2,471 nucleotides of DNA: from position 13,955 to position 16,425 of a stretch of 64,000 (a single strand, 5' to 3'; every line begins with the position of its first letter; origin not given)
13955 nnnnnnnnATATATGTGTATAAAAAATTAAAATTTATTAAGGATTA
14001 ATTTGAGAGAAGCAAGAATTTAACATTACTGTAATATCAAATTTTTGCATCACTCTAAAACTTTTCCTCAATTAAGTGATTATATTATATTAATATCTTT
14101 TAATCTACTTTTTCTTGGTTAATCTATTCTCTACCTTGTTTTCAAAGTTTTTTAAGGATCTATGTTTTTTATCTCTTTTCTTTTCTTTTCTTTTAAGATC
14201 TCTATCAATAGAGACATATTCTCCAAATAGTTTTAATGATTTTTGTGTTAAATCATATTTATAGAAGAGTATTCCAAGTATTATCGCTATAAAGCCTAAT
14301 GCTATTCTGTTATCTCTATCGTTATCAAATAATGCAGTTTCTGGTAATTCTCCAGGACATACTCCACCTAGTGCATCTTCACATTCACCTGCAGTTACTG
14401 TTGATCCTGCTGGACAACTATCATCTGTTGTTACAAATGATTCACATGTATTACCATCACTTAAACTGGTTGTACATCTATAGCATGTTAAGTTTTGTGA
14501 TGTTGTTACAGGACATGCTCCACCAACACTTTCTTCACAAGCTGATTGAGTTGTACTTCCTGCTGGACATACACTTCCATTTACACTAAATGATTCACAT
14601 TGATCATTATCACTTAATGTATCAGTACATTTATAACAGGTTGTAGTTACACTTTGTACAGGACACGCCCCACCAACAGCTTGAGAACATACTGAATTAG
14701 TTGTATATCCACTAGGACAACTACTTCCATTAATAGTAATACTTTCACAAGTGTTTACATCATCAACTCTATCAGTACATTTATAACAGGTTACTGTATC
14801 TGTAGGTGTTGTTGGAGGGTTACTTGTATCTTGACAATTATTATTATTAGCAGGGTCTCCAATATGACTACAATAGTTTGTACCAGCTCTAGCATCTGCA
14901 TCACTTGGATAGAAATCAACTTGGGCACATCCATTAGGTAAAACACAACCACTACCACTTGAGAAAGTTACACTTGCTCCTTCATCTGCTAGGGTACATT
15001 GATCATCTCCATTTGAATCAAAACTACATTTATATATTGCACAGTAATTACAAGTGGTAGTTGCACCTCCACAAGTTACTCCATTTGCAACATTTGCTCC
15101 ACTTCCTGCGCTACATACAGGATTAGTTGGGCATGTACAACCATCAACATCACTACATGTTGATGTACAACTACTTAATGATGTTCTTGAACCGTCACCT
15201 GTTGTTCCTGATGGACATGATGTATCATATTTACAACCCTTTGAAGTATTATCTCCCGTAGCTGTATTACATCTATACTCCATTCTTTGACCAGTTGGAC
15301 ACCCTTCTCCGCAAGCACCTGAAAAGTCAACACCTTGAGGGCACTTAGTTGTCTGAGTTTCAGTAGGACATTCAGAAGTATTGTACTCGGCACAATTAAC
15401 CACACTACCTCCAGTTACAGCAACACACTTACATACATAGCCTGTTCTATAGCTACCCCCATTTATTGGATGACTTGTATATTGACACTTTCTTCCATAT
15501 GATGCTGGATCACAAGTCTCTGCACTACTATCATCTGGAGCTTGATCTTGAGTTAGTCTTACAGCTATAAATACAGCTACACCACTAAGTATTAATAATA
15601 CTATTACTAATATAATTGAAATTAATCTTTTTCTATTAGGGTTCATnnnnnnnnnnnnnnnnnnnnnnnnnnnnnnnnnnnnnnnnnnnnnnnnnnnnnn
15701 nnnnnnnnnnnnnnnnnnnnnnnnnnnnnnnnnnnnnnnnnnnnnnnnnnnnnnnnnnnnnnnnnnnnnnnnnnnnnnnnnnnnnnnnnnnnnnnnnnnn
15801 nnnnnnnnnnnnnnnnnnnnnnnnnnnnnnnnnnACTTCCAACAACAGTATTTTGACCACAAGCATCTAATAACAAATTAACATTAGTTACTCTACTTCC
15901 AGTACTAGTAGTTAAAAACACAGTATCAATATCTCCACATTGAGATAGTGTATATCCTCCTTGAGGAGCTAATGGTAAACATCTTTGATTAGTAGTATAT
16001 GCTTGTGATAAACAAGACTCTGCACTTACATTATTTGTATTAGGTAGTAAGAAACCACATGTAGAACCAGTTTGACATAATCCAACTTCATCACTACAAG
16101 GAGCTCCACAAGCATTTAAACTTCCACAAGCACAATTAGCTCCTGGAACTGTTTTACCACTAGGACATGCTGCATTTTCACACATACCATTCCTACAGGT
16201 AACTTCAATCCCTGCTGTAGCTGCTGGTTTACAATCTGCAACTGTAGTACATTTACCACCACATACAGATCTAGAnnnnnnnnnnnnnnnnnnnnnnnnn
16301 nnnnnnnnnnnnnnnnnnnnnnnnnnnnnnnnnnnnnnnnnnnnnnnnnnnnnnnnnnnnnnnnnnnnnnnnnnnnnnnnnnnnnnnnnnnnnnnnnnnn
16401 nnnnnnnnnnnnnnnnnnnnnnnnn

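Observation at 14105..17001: Tandem paralogous Cys-rich surface proteins with internal Cys repeats and LPxTA sortase signals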

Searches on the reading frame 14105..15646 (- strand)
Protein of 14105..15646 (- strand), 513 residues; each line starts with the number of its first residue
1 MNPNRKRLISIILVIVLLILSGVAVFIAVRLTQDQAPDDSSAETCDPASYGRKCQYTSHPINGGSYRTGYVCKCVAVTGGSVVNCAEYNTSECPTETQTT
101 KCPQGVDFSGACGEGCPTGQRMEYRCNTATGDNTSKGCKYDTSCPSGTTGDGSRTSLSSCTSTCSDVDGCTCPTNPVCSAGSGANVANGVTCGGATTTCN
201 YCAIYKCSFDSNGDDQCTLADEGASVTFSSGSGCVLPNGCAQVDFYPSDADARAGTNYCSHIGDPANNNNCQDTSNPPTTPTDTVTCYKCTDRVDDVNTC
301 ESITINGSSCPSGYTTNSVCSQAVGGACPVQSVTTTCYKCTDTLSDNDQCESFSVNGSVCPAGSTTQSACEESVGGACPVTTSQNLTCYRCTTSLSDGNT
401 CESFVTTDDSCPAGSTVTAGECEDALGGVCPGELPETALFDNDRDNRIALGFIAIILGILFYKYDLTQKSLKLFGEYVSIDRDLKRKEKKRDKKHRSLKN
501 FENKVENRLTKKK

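Call 3: search_protein_families(library=pfam, proteins=[window:14105-15646:-], max_evalue=1)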
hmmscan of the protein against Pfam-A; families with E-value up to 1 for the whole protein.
window:14105-15646:- (513 aa): 1 family
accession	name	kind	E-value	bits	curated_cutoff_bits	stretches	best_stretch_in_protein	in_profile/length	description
PF17073.10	SafA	-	0.24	11.8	27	1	4-29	15-40/66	Two-component-system connector protein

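Call 4: search_protein_families(library=ncbifam, proteins=[window:14105-15646:-], max_evalue=1)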
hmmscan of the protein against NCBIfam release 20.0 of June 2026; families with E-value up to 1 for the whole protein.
window:14105-15646:- (513 aa): 0 families

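Call 8: find_homologous_proteins(query=window:14105-15646:-)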
Query window:14105-15646:- (513 aa): 7 proteins with E <= 0.001 among 8000 candidates.
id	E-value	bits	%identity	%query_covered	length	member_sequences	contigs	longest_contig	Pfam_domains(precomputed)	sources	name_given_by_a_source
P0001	1.2e-227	775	73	98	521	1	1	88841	-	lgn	-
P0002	7.6e-45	172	43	35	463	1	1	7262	-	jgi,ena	-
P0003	1.3e-25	108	46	27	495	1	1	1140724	-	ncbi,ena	-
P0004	3.7e-17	80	51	19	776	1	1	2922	-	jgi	jgi:hypothetical protein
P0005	1.9e-12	65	40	29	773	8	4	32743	-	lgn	-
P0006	2.4e-12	65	49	20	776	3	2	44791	-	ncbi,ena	-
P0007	1.6e-8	52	31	39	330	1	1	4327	-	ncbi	-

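Call 12: find_encoding_contigs(protein=P0003, flank=10000, max_places=3)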
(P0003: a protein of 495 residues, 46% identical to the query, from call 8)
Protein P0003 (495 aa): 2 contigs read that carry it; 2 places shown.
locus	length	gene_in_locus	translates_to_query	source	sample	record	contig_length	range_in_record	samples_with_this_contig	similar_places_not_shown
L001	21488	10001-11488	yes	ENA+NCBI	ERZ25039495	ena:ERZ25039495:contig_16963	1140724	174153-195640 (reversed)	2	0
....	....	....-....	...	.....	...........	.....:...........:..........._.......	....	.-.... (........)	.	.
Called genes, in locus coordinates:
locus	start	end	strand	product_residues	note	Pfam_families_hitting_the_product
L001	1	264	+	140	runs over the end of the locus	PF00072:Response_reg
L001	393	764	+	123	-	-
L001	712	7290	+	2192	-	-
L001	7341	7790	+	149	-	-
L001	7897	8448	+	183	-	PF01327:Pep_deformylase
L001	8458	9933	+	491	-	PF01743:PolyA_pol, PF12627:PolyA_pol_RNAbd, PF01966:HD, PF13735:tRNA_NucTran2_2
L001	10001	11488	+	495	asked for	-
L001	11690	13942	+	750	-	PF01138:RNase_PH, PF03726:PNPase (weak), PF01138:RNase_PH, PF00575:S1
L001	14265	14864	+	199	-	-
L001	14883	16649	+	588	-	PF03023:MurJ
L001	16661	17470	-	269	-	PF00398:RrnaAD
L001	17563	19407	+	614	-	-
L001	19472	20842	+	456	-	PF00005:ABC_tran, PF13304:AAA_21 (faint)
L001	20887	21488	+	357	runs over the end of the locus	PF18075:FtsX_ECD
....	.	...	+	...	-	?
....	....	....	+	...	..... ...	-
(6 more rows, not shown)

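Call 51: find_encoding_contigs(protein=P0001, flank=10000, max_places=2)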
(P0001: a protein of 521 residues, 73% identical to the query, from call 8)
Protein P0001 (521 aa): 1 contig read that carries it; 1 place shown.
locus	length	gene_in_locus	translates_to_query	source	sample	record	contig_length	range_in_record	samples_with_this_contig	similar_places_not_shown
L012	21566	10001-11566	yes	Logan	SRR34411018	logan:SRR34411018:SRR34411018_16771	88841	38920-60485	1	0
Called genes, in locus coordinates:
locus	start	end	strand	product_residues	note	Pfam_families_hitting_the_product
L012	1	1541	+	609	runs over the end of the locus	PF00005:ABC_tran, PF02463:SMC_N (faint)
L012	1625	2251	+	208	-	-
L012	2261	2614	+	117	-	PF01475:FUR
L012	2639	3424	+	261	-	PF02535:Zip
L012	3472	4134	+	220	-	PF20582:UPF0758_N, PF04002:RadC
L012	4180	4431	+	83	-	PF00173:Cyt-b5 (faint)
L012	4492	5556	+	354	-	PF12666:PrgI (faint), PF13620:CarboxypepD_reg (weak)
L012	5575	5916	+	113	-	-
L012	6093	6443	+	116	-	-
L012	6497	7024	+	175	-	PF01327:Pep_deformylase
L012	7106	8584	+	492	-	PF01743:PolyA_pol, PF12627:PolyA_pol_RNAbd, PF01966:HD, PF13735:tRNA_NucTran2_2 (weak)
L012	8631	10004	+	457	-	-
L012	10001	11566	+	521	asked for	-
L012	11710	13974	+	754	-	PF01138:RNase_PH, PF00575:S1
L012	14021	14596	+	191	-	-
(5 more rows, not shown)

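Call 78: find_encoding_contigs(protein=P0005, flank=10000, max_places=3)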
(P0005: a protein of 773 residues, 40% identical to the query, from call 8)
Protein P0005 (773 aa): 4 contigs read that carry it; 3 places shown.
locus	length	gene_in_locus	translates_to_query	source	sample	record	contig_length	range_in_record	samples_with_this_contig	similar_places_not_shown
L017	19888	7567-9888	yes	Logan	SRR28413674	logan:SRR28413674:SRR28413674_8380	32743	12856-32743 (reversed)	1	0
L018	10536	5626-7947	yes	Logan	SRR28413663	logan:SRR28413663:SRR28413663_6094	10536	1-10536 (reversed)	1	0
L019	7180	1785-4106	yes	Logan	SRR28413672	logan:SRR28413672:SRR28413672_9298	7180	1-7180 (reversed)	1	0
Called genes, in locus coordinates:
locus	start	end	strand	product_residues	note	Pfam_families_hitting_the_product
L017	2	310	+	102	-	?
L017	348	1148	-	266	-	-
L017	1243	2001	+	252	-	PF11967:RecO_N (weak), PF02565:RecO_C (weak)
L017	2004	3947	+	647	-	PF03483:B3_4, PF03484:B5, PF17759:tRNA_synthFbeta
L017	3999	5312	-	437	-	-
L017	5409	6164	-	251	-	PF02463:SMC_N (faint), PF00005:ABC_tran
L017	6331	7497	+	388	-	-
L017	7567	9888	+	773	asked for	-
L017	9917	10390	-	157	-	PF01863:YgjP-like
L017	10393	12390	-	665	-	PF00932:LTD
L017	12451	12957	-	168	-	-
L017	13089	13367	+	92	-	-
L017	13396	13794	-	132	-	PF02915:Rubrerythrin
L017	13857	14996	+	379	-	PF04055:Radical_SAM, PF06969:HemN_C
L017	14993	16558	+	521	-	-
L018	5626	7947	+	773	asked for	-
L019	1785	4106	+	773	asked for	-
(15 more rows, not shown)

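Call 79: find_encoding_contigs(protein=P0002, flank=10000, max_places=2)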
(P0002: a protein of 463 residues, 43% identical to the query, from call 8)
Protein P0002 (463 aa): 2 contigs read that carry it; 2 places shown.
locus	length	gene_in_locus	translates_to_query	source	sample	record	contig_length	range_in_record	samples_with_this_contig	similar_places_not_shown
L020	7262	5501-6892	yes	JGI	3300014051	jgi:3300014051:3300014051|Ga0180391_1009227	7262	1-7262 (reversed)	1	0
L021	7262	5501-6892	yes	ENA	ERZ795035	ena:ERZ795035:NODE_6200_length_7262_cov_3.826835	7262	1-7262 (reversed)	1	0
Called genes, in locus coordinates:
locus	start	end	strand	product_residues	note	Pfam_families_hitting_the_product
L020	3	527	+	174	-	?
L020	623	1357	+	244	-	-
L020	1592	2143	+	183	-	PF01327:Pep_deformylase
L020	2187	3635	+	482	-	PF01743:PolyA_pol, PF13735:tRNA_NucTran2_2 (faint), PF12627:PolyA_pol_RNAbd, PF01966:HD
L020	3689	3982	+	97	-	-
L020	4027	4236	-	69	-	-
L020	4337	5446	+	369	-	-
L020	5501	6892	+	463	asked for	-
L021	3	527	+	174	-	?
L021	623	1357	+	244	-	-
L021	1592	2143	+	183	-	PF01327:Pep_deformylase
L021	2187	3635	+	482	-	PF01743:PolyA_pol, PF13735:tRNA_NucTran2_2 (faint), PF12627:PolyA_pol_RNAbd, PF01966:HD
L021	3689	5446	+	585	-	-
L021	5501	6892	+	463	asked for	-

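Call 80: find_encoding_contigs(protein=P0007, flank=10000, max_places=2)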
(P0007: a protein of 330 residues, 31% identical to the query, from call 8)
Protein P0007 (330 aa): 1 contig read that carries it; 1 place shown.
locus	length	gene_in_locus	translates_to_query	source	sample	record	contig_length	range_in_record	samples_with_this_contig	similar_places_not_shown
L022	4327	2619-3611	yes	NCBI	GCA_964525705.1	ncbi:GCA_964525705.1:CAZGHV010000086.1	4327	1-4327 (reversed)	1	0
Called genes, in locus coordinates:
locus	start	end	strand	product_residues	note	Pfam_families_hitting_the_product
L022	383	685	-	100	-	-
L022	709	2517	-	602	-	PF04675:DNA_ligase_A_N, PF01068:DNA_ligase_A_M, PF04679:DNA_ligase_A_C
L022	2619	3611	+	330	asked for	-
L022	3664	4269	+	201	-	PF00160:Pro_isomerase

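Call 85: search_solved_structures(query=window:14105-15646:-, max_evalue=10)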
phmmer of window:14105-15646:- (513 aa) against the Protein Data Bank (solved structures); distinct sequences matched with E-value up to 10: 1.
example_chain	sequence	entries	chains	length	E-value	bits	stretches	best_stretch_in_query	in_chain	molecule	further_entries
7cz6_C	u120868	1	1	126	0.52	12.2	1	299-392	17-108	Capsid protein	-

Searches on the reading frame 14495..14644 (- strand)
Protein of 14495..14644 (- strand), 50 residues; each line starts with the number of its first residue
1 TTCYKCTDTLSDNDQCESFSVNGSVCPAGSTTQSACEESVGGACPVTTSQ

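Call 83: search_solved_structures(query=A5, max_evalue=10)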
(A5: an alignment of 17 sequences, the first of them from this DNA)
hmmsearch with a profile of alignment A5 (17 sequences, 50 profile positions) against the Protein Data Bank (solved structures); distinct sequences matched with E-value up to 10: 2.
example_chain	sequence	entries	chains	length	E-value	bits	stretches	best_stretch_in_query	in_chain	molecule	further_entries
6mpx_A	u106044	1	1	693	0.25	14.6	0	18-32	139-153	fusion protein of non-collagenous domains of collagen type IV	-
2fz6_A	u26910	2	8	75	9.4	9.6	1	22-40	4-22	Hydrophobin-1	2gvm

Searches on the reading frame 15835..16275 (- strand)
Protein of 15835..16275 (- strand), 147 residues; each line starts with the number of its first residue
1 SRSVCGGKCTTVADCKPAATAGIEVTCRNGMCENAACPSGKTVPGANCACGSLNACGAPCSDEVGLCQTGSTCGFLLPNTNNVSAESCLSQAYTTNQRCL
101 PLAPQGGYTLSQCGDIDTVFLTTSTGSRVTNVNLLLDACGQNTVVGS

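Call 57: search_solved_structures(query=A3, max_evalue=1)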
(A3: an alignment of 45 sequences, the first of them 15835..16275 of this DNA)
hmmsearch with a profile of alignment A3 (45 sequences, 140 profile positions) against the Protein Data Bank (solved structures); distinct sequences matched with E-value up to 1: 0.

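Call 61: predict_structure(alignment_id=A3)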
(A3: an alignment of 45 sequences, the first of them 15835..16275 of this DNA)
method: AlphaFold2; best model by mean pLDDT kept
length: 147 residues; sequences in the alignment: 45
mean_pLDDT: 89.1   pTM: 0.75
mean pLDDT of the five models: 89.1, 87.3, 86.9, 85.6, 85.0
residues with pLDDT >= 90: 90; 70-90: 50; 50-70: 6; < 50: 1
segments of 3 or more residues with pLDDT < 50: none
pLDDT, mean of each block of 10 residues (from residue 1): 95 89 90 93 89 93 90 89 81 84 97 90 94 95 62
secondary structure, 60 per line:
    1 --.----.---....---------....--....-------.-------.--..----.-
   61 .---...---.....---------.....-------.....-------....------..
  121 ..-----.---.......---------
elements in order: E25-28 E31-34 E65-67 E71-75 H85-89 E97-101 E109-112 E119-122 H132-138

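Call 69: fold_search(model_id=the predicted structure, library=pdb)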
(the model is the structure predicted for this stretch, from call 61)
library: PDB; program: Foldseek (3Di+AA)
matches with E <= 10: 62; with E <= 0.001: 0
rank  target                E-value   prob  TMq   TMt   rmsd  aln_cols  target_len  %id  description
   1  2dsq_A                8.4e-02  0.51  0.26  0.37   7.1        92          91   18  Structural Basis for the Inhibition of Insulin-like Growth Factors by IGF Binding Proteins (released 2006-08-22)
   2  2dsp_B                2.2e-01  0.21  0.25  0.37  10.5       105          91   17  Structural Basis for the Inhibition of Insulin-like Growth Factors by IGF Binding Proteins (released 2006-08-22)
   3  2dsq_B                5.7e-01  0.20  0.26  0.39   5.9        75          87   20  Structural Basis for the Inhibition of Insulin-like Growth Factors by IGF Binding Proteins (released 2006-08-22)
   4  1wqj_B                7.8e-01  0.25  0.29  0.47   4.7        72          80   19  Structural Basis for the Regulation of Insulin-Like Growth Factors (IGFs) by IGF Binding Proteins (IGFBPs) (released 2005-03-01)
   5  1h59_B                1.5e+00  0.23  0.24  0.63   3.6        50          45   26  Complex of IGFBP-5 with IGF-I (released 2002-05-16)
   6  6c1y_A                2.6e+00  0.07  0.18  0.31   5.8        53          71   17  mbd of human mecp2 in complex with methylated DNA (released 2018-02-14)
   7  6ogk_A                2.6e+00  0.05  0.15  0.26   8.3        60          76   12  MeCP2 MBD in complex with DNA (released 2019-05-01)
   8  5lhz_A                3.0e+00  0.03  0.12  0.21   9.2        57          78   10  PB3 Domain of Human PLK4 in Complex with Coiled-Coil Domain of STIL (released 2017-03-01)
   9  6ogj_B                3.6e+00  0.06  0.17  0.26   6.7        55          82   14  MeCP2 MBD in complex with DNA (released 2019-05-01)
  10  3zxb_B                4.1e+00  0.06  0.19  0.36   5.6        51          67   27  Wild type single insulin-like growth factor binding domain protein (SIBD-1) from Cupiennius salei (released 2012-06-06)
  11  9pay_B                4.1e+00  0.01  0.11  0.08  11.4        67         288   16  Crystal structure of Rv0097 F102W variant with vanadyl and CADA bound (released 2026-03-11)
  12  6ogj_A                4.4e+00  0.06  0.18  0.29   6.8        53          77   15  MeCP2 MBD in complex with DNA (released 2019-05-01)
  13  7lir_B                4.4e+00  0.04  0.18  0.09   9.8        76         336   17  Structure of the invertebrate ALK GRD (released 2021-11-24)
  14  5m5w_G                4.7e+00  0.07  0.14  0.10   3.4        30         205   17  RNA Polymerase I open complex (released 2016-12-07)
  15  5imk_A                4.7e+00  0.00  0.10  0.11  16.0       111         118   11  Nanobody targeting human Vsig4 in Spacegroup C2 (released 2017-01-11)
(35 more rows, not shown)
